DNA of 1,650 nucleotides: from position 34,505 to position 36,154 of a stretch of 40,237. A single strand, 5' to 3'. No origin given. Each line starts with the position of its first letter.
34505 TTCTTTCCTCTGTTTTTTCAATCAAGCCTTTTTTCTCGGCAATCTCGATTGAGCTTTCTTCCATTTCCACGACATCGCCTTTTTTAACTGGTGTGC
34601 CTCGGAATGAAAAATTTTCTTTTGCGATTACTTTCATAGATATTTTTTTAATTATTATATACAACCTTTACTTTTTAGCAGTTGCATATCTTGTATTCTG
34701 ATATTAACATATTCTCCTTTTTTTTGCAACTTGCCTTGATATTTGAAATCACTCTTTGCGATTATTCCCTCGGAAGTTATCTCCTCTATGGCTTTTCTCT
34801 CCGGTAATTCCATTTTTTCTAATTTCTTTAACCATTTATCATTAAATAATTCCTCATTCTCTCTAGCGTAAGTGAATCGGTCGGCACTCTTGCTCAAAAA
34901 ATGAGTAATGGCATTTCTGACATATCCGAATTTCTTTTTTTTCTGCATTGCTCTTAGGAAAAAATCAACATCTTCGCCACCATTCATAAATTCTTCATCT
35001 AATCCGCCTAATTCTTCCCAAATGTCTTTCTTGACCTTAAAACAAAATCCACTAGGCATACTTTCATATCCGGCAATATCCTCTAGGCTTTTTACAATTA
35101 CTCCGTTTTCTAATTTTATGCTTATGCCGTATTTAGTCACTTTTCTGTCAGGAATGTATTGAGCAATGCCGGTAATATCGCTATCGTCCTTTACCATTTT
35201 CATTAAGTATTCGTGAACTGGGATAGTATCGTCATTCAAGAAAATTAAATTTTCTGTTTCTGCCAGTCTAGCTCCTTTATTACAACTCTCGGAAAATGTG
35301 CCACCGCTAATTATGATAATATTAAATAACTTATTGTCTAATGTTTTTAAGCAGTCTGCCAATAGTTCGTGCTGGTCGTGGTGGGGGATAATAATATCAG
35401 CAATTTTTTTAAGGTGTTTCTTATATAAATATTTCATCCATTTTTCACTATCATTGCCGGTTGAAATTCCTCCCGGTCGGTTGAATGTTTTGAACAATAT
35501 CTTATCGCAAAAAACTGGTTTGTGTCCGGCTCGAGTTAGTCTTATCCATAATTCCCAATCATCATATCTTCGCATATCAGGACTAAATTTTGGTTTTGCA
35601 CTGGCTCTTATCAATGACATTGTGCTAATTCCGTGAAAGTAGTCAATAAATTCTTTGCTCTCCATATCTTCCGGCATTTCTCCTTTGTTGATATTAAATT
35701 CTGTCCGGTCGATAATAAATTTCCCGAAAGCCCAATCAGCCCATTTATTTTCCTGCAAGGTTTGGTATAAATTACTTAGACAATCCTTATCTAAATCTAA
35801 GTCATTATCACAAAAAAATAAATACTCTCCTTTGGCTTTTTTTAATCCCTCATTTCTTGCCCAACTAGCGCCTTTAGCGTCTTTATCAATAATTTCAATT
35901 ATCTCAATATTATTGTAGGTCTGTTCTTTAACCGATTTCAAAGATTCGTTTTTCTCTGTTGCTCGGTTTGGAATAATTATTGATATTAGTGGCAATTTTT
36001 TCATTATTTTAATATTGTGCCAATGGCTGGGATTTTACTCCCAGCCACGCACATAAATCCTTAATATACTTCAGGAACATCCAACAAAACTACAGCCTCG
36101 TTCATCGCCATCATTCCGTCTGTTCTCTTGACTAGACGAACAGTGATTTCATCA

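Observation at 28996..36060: Seven-gene, ~7-kb accessory cassette between the major capsid gene and the head-tail adaptor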

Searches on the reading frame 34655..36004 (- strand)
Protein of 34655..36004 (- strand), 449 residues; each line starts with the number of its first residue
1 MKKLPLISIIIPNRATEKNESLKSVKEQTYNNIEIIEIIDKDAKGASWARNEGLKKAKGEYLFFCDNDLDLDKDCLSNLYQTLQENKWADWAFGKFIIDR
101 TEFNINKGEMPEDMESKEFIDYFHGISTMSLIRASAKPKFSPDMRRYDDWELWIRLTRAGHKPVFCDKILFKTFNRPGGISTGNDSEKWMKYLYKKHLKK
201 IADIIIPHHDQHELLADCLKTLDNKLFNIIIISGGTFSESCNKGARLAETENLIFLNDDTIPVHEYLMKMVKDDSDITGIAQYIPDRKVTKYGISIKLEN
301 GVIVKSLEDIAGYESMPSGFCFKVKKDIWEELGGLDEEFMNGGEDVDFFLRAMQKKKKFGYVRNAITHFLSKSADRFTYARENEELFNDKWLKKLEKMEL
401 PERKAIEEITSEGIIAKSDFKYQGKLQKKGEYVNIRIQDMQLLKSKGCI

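Call 4: search_protein_families(library=pfam, max_evalue=0.01, proteins=[window:34655-36004:-])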
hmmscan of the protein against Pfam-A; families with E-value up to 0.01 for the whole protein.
window:34655-36004:- (449 aa): 5 families
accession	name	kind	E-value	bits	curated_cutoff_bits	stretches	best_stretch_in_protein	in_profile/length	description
PF00535.33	Glycos_transf_2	-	1.1e-15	58.5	23.3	1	37-88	56-108/168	Glycosyl transferase family 2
PF10111.15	Glyco_tranf_2_2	-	3.9e-11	43.4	27.3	2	9-81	33-104/276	Glycosyltransferase like family 2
PF13641.12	Glyco_tranf_2_3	-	0.00015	22.3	27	0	130-171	164-209/230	Glycosyltransferase like family 2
PF02709.20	Glyco_transf_7C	-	0.0026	17.8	23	0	323-369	25-72/78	N-terminal domain of galactosyltransferase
PF13632.12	Glyco_trans_2_3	-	0.0035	17.6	27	0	317-368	72-122/198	Glycosyl transferase family group 2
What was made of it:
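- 34655..36004 (-): Two-domain GT2 (GT-A) glycosyltransferase with a C-terminal 36-aa domain shared with p71. This is the constant first gene of the slot. Glycos_transf_2 at 58.5 bits (call 4).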

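Call 5: search_protein_families(library=phrogs, max_evalue=0.01, proteins=[window:34655-36004:-])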
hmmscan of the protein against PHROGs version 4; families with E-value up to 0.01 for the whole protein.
window:34655-36004:- (449 aa): 7 families
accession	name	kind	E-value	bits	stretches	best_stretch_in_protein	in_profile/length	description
phrog_22739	-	moron, auxiliary metabolic gene and host takeover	1.5e-08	35.1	1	8-105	36-130/327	GtrB-like O-antigen conversion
phrog_14775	-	moron, auxiliary metabolic gene and host takeover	1.1e-06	29.5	1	8-91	6-93/203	glycosyltransferase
phrog_22088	-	unknown function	1.1e-06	28.9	1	43-86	128-171/377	-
phrog_22332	-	moron, auxiliary metabolic gene and host takeover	0.00043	20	1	238-390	245-379/408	glycosyltransferase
phrog_2456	-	moron, auxiliary metabolic gene and host takeover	0.00077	20.1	0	251-354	79-174/239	glycosyltransferase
phrog_5133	-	unknown function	0.0036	18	0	416-449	13-46/68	-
phrog_1721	-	moron, auxiliary metabolic gene and host takeover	0.0065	17.2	0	238-341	53-158/232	galactosyl transferase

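Call 17: find_homologous_proteins(query=window:34655-36004:-)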
Query window:34655-36004:- (449 aa): 193 proteins with E <= 0.001 among 4570 candidates; the best 120 are listed.
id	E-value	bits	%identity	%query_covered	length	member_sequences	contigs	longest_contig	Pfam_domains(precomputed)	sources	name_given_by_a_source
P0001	0.0e+0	1026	100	100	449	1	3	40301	PF10111.15,PF13641.13,PF00535.33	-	-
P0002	2.9e-182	625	61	99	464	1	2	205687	PF10111.15,PF13641.13,PF00535.33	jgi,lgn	-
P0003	4.6e-176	604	61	99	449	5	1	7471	PF10111.15,PF13641.13,PF00535.33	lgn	-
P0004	1.5e-171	589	61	96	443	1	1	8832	PF10111.15,PF13641.13,PF00535.33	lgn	-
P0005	5.0e-170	584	64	88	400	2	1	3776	PF10111.15,PF00535.33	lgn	-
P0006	1.9e-169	582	60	98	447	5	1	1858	PF13632.13,PF10111.15,PF13641.13,PF00535.33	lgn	-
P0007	1.6e-166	573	58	100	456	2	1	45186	PF10111.15,PF13641.13,PF00535.33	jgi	jgi:glycosyltransferase involved in cell wall biosynthesis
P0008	1.6e-166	573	57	99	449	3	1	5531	PF10111.15,PF13641.13,PF00535.33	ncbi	-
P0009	2.3e-162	559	61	88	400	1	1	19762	PF10111.15,PF13641.13,PF00535.33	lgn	-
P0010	4.0e-162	558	57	96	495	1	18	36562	PF10111.15,PF13641.13,PF00535.33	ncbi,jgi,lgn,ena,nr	ncbi:MAG TPA: hypothetical protein DDY21_00270 [Candidatus Moranbacteria bacterium]|nr:hypothetical 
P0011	2.8e-161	555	58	96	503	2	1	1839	PF10111.15,PF13641.13,PF00535.33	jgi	jgi:GT2 family glycosyltransferase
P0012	3.3e-161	555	57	99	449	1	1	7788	PF10111.15,PF00535.33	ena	-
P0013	3.9e-161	555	56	99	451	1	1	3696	PF10111.15,PF13641.13,PF00535.33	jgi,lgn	-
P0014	8.4e-160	551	57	99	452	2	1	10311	PF10111.15,PF13641.13,PF00535.33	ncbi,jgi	ncbi:MAG: glycosyltransferase family 2 protein [Parcubacteria group bacterium]|jgi:GT2 family glycos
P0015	3.7e-159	548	61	86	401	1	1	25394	PF13632.13,PF10111.15,PF13641.13,PF00535.33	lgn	-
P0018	1.2e-158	547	57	99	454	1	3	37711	PF10111.15,PF13641.13,PF00535.33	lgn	-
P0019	1.5e-158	546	55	99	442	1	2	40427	PF10111.15,PF00535.33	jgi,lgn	-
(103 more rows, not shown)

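Call 19: find_encoding_contigs(protein=P0019, flank=10000, max_places=2)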
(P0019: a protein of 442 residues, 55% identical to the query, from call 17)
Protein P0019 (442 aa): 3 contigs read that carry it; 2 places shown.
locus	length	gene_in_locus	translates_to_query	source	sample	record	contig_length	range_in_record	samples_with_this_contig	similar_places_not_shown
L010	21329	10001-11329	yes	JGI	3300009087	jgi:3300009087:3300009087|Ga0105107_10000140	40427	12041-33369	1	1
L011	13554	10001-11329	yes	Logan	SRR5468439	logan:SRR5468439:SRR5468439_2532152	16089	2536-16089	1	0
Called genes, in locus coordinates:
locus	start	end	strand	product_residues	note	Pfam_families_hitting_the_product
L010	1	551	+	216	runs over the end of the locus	PF02195:ParB_N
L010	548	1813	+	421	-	PF04055:Radical_SAM (weak)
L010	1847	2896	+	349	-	PF13524:Glyco_trans_1_2 (weak)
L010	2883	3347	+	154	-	-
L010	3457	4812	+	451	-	-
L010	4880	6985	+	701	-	PF04860:Phage_portal, PF04233:Phage_Mu_F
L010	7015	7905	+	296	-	PF04586:Peptidase_S78 (weak)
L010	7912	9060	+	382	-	PF05065:Phage_capsid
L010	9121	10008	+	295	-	PF13489:Methyltransf_23, PF07021:MetW (weak)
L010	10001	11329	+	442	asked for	PF10111:Glyco_tranf_2_2 (weak), PF00535:Glycos_transf_2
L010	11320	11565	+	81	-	-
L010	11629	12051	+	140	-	-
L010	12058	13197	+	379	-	PF13578:Methyltransf_24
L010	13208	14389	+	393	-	-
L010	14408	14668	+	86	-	-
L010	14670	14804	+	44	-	-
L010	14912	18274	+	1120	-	-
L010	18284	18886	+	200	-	-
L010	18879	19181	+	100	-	-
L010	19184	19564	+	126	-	-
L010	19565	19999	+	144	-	-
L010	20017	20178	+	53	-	-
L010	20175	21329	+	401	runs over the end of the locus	PF18906:Phage_tube_2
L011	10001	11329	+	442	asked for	PF10111:Glyco_tranf_2_2 (weak), PF00535:Glycos_transf_2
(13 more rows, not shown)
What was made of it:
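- Sister phages add methyltransferases to the slot (L010; call 19).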

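Call 20: find_encoding_contigs(protein=P0007, flank=10000, max_places=2)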
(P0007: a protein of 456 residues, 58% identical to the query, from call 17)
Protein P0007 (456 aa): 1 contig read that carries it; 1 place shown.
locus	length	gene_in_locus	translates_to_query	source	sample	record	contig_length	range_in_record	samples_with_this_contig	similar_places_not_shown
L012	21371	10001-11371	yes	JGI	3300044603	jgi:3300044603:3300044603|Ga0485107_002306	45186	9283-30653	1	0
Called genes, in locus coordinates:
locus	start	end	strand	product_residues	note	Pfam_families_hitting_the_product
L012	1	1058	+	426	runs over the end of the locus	PF04055:Radical_SAM (weak)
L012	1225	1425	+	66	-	-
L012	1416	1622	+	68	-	-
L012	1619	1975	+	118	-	-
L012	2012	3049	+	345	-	PF13524:Glyco_trans_1_2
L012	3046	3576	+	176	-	-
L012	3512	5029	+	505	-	-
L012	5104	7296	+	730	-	PF04860:Phage_portal, PF04233:Phage_Mu_F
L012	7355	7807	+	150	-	PF00961:LAGLIDADG_1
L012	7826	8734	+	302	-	PF04586:Peptidase_S78 (weak)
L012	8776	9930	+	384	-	PF05065:Phage_capsid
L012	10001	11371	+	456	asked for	PF10111:Glyco_tranf_2_2 (faint), PF13641:Glyco_tranf_2_3 (faint), PF00535:Glycos_transf_2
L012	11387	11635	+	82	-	-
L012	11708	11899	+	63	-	-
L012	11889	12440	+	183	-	-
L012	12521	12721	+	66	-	-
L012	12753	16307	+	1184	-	PF14726:RTTN_N (faint)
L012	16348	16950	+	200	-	-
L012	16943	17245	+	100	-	-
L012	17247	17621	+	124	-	PF04883:HK97-gp10_like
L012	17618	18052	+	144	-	-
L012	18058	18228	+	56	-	-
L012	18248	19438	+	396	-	PF18906:Phage_tube_2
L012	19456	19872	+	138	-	-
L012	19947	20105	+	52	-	-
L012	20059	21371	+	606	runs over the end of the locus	PF20155:TMP_3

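Call 21: find_encoding_contigs(protein=P0010, flank=10000, max_places=3)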
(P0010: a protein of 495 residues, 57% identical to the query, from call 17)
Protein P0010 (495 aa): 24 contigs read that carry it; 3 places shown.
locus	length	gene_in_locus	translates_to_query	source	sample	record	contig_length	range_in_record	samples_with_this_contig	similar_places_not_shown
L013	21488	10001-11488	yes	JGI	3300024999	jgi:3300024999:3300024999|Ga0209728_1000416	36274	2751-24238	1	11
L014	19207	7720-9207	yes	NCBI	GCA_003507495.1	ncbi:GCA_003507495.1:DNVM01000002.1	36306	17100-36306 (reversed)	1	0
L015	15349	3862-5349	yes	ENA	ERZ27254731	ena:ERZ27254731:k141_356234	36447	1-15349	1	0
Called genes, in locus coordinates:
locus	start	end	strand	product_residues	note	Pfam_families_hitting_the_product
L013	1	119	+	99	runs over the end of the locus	-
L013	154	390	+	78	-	-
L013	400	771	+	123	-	-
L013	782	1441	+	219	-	PF02195:ParB_N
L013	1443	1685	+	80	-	-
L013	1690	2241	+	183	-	-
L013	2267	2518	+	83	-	-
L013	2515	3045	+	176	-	-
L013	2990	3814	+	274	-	PF14890:Intein_splicing (faint)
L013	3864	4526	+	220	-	-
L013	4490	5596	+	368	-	-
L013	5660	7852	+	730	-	PF04860:Phage_portal, PF04233:Phage_Mu_F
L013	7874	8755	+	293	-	PF04586:Peptidase_S78 (weak)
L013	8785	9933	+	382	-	PF05065:Phage_capsid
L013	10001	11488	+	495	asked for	PF10111:Glyco_tranf_2_2 (faint), PF13641:Glyco_tranf_2_3 (faint), PF00535:Glycos_transf_2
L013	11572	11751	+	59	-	-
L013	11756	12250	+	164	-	-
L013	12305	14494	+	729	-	PF05048:NosD (faint), PF13229:Beta_helix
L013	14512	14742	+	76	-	-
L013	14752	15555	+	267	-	-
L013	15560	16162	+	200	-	-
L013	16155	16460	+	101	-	-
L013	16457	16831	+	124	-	PF04883:HK97-gp10_like (weak)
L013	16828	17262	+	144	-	-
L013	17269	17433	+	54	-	-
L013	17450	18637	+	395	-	PF18906:Phage_tube_2 (faint)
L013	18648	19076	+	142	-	-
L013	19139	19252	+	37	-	-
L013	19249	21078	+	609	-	PF20155:TMP_3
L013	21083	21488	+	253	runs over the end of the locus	PF22768:SPP1_Dit (weak)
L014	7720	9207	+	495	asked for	PF10111:Glyco_tranf_2_2 (faint), PF13641:Glyco_tranf_2_3 (faint), PF00535:Glycos_transf_2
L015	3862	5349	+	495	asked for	PF10111:Glyco_tranf_2_2 (faint), PF13641:Glyco_tranf_2_3 (faint), PF00535:Glycos_transf_2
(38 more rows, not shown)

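Call 22: find_encoding_contigs(protein=P0002, flank=10000, max_places=2)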
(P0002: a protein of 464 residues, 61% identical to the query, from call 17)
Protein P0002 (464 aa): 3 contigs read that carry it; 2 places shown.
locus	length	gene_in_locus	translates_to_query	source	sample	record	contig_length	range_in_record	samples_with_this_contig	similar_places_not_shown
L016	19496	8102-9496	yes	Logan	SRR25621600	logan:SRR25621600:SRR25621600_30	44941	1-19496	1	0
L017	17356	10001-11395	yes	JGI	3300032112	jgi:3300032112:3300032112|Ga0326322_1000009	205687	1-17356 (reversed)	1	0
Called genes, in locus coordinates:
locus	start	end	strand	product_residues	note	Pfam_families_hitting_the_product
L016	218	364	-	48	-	-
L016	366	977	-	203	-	-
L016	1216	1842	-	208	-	-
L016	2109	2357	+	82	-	-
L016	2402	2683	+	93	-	-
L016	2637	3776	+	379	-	PF04466:Terminase_3, PF17288:Terminase_3C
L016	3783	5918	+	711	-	PF04860:Phage_portal, PF04233:Phage_Mu_F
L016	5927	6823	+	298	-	PF04586:Peptidase_S78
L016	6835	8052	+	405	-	PF05065:Phage_capsid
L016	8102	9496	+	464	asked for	PF10111:Glyco_tranf_2_2 (faint), PF13641:Glyco_tranf_2_3 (faint), PF00535:Glycos_transf_2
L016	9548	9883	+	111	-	-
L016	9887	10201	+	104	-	-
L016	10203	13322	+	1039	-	-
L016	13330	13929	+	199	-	-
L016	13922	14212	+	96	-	-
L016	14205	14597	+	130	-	-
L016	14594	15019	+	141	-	-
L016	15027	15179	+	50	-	-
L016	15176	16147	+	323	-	PF18906:Phage_tube_2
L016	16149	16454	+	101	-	-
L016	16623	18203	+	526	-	PF20155:TMP_3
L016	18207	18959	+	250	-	PF22768:SPP1_Dit (weak)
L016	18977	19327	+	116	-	-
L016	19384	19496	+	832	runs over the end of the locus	PF13385:Laminin_G_3 (weak)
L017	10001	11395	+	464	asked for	PF10111:Glyco_tranf_2_2 (faint), PF13641:Glyco_tranf_2_3 (faint), PF00535:Glycos_transf_2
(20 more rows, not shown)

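Call 23: find_encoding_contigs(protein=P0018, flank=10000, max_places=2)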
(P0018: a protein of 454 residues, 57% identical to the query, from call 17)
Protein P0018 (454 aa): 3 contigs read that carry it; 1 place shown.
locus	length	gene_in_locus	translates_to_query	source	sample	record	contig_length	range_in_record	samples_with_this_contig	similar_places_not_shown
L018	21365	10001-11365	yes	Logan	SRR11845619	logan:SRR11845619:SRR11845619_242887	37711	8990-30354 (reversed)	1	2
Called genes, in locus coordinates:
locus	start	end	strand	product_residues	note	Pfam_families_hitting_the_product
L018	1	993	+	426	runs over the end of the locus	PF04055:Radical_SAM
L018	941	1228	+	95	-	-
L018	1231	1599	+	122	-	-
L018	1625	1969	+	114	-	-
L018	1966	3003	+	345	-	PF00534:Glycos_transf_1 (weak), PF13692:Glyco_trans_1_4 (weak), PF13524:Glyco_trans_1_2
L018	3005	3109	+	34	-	-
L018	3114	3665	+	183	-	-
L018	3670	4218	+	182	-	-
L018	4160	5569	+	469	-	-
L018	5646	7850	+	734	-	PF04860:Phage_portal, PF04233:Phage_Mu_F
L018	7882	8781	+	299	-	PF04586:Peptidase_S78 (weak)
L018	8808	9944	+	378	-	PF05065:Phage_capsid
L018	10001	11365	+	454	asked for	PF10111:Glyco_tranf_2_2 (faint), PF13641:Glyco_tranf_2_3 (faint), PF00535:Glycos_transf_2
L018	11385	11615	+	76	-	-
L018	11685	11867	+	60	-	-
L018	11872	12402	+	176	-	-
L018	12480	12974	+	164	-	PF07484:Collar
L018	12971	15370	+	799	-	-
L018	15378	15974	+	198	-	-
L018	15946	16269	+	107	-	-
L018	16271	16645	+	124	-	PF04883:HK97-gp10_like (weak)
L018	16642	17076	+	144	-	-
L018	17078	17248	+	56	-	-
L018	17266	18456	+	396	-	-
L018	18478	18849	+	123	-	-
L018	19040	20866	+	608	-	PF20155:TMP_3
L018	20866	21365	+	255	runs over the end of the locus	PF22768:SPP1_Dit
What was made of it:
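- L018 carries Collar (tail-collar) domains inside the slot (call 23).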

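Call 34: search_solved_structures(query=window:34655-36004:-, max_evalue=0.01)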
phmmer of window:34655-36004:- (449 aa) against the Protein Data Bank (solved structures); distinct sequences matched with E-value up to 0.01: 4.
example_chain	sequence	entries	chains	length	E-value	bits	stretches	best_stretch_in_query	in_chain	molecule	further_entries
6h1j_A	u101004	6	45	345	2.1e-07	33.4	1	8-136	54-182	Probable ss-1,3-N-acetylglucosaminyltransferase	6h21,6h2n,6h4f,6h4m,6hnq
5hea_A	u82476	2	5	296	1.1e-05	27.7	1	35-103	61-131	Putative glycosyltransferase (GalT1)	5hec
3bcv_A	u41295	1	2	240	1.3e-05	27.4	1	36-85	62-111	Putative glycosyltransferase protein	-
9jma_A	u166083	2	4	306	0.00087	21.5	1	36-162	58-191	GalNAc(5)-diNAcBac-PP-undecaprenol beta-1,3-glucosyltransferase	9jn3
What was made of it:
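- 34655..36004 (-): Best PDB relative by sequence is TarP 6h1j, 2e-7 (call 34).
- The best solved relative by sequence is TarP, a prophage-encoded wall-teichoic-acid GlcNAc transferase (6h1j, 2e-7; call 34).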

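Call 78: search_protein_families(library=phrogs, max_evalue=0.001, proteins=[L013:11756-12250:+, L010:11629-12051:+, L013:11572-11751:+, L016:10203-13322:+, L010:13208-14389:+, L012:12753-16307:+])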
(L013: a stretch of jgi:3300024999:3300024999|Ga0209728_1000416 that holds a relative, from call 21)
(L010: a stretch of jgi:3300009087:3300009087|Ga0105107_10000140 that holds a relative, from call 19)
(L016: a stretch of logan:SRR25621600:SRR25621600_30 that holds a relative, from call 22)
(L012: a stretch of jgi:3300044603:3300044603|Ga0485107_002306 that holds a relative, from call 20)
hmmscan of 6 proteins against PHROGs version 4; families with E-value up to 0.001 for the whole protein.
L013:11756-12250:+ (164 aa): 2 families
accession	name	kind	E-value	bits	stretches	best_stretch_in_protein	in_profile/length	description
phrog_23653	-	unknown function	8.9e-46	156.8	1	3-164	3-168/168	-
phrog_5417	-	unknown function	1.3e-12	48.8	1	26-162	20-155/156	-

L010:11629-12051:+ (140 aa): 2 families
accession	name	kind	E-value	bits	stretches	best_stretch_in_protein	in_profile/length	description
phrog_644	-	unknown function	5.4e-40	138.1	1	1-137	6-140/174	-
phrog_26662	-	unknown function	1.8e-05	25.8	1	23-135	30-144/151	-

L013:11572-11751:+ (59 aa): 0 families

L016:10203-13322:+ (1039 aa): 0 families

L010:13208-14389:+ (393 aa): 1 family
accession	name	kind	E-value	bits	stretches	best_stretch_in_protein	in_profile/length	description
phrog_26019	-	unknown function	6.2e-05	21.7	1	101-143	1189-1231/1347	-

L012:12753-16307:+ (1184 aa): 1 family
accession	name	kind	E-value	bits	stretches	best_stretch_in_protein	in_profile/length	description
phrog_14065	-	unknown function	1.2e-22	81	1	204-396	462-660/1152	-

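Call 79: search_dna_similar(query=L010:11629-12051:+, collection=phages, mode=protein, max_evalue=0.001, max_rows=20)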
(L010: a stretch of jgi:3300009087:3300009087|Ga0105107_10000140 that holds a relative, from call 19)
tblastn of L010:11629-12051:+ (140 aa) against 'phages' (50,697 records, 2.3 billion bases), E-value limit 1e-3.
Records with a match: 365; places in all: 369; records where one place covers at least 80% of the query: 251.
Best place of each record, by identity: <60% 365.
By first word of the organism name: Mycobacterium 215; Caulobacter 39; Pseudomonas 37; Gordonia 32; Brevundimonas 8; Xanthomonas 6; Roseobacter 5; Rhodococcus 4; Bertelyvirus 2; Tsukamurella 2; and 13 more.
By host as written in the record: Mycobacterium smegmatis mc2 155 132; Gordonia terrae 3612 28; Mycobacterium smegmatis mc#155 25; Caulobacter vibrioides CB15 22; Mycobacterium smegmatis mc2155 20; Pseudomonas aeruginosa 17; - 13; Mycobacterium sp. 7; and 60 more.
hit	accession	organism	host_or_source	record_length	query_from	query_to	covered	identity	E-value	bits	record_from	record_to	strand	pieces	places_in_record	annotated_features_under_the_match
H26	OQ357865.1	Satellite phage MiniFlayer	Streptomyces mirabilis NRRL B-2400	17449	3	139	98%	52.9%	1e-36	137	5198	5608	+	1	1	6: hypothetical protein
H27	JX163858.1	Caulobacter phage phiCbK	Caulobacter crescentus CB15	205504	3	134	94%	50.8%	2e-26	108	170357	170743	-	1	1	hypothetical protein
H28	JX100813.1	Caulobacter phage phiCbK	Caulobacter vibrioides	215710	3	134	94%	50.8%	2e-26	108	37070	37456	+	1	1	hypothetical protein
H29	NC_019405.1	Caulobacter phage phiCbK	Caulobacter vibrioides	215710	3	134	94%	50.8%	2e-26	108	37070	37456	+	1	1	hypothetical protein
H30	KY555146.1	Caulobacter phage Ccr32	Caulobacter crescentus NA1000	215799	3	134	94%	50.8%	2e-26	108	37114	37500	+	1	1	hypothetical protein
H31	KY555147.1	Caulobacter phage Ccr34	Caulobacter crescentus NA1000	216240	3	134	94%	50.8%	2e-26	108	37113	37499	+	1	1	hypothetical protein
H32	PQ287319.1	Caulobacter phage S2L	Caulobacter vibrioides CB15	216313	3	134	94%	50.8%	2e-26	108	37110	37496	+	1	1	hypothetical protein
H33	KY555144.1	Caulobacter phage Ccr5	Caulobacter crescentus NA1000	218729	3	134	94%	50.8%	2e-26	108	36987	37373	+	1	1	hypothetical protein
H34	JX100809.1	Caulobacter phage CcrSwift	Caulobacter vibrioides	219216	3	134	94%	50.8%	2e-26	108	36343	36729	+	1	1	hypothetical protein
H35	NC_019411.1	Caulobacter phage CcrSwift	Caulobacter vibrioides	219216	3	134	94%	50.8%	2e-26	108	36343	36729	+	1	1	hypothetical protein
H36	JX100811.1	Caulobacter virus Karma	Caulobacter crescentus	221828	3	134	94%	50.8%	2e-26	108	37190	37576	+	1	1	hypothetical protein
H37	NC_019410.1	Caulobacter virus Karma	Caulobacter crescentus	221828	3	134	94%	50.8%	2e-26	108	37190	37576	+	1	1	hypothetical protein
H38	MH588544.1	Caulobacter phage CcrBL10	Caulobacter vibrioides CB15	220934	3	134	94%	50.0%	5e-26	107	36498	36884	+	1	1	hypothetical protein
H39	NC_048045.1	Caulobacter phage CcrBL10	Caulobacter vibrioides CB15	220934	3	134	94%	50.0%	5e-26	107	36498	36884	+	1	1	hypothetical protein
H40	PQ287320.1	Caulobacter phage BL57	Caulobacter vibrioides CB15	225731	3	134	94%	50.0%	5e-26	107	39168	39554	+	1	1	hypothetical protein (x2)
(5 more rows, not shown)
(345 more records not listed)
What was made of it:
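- Closest known: Satellite phage MiniFlayer 'adsorption module'. Same: gp6 is 53% identical to the protein that occupies the p187 position in sister phage L010 (call 79).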

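Call 80: search_dna_similar(query=L013:11756-12250:+, collection=phages, mode=protein, max_evalue=0.001, max_rows=20)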
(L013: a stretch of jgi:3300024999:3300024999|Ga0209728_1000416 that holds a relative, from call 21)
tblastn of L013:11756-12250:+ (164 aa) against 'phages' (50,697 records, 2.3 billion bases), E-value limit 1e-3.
Records with a match: 4; places in all: 5; records where one place covers at least 80% of the query: 4.
Best place of each record, by identity: <60% 4.
By first word of the organism name: Bacillus 2; Listeria 1; Methanobacterium 1.
By host as written in the record: Bacillus subtilis W-23-S(r); Bacillus licheniformis ATCC 9945a 2; Listeria innocua ATCC 51742 1; Methanothermobacter thermautotrophicus 1.
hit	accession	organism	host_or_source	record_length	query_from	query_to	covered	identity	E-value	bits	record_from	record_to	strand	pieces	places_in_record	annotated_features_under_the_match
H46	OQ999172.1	Listeria phage LIS04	Listeria innocua ATCC 51742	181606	13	164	93%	42.9%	2e-15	78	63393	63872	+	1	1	hypothetical protein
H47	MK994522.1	Methanobacterium virus PhiF1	Methanothermobacter thermautotrophicus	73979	13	164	93%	42.5%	2e-13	72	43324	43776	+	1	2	hypothetical protein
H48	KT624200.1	Bacillus phage SP-15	Bacillus subtilis W-23-S(r); Bacillus ...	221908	13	164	93%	39.8%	1e-11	67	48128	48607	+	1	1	hypothetical protein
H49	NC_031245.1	Bacillus phage SP-15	Bacillus subtilis W-23-S(r); Bacillus ...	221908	13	164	93%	39.8%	1e-11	67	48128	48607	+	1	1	hypothetical protein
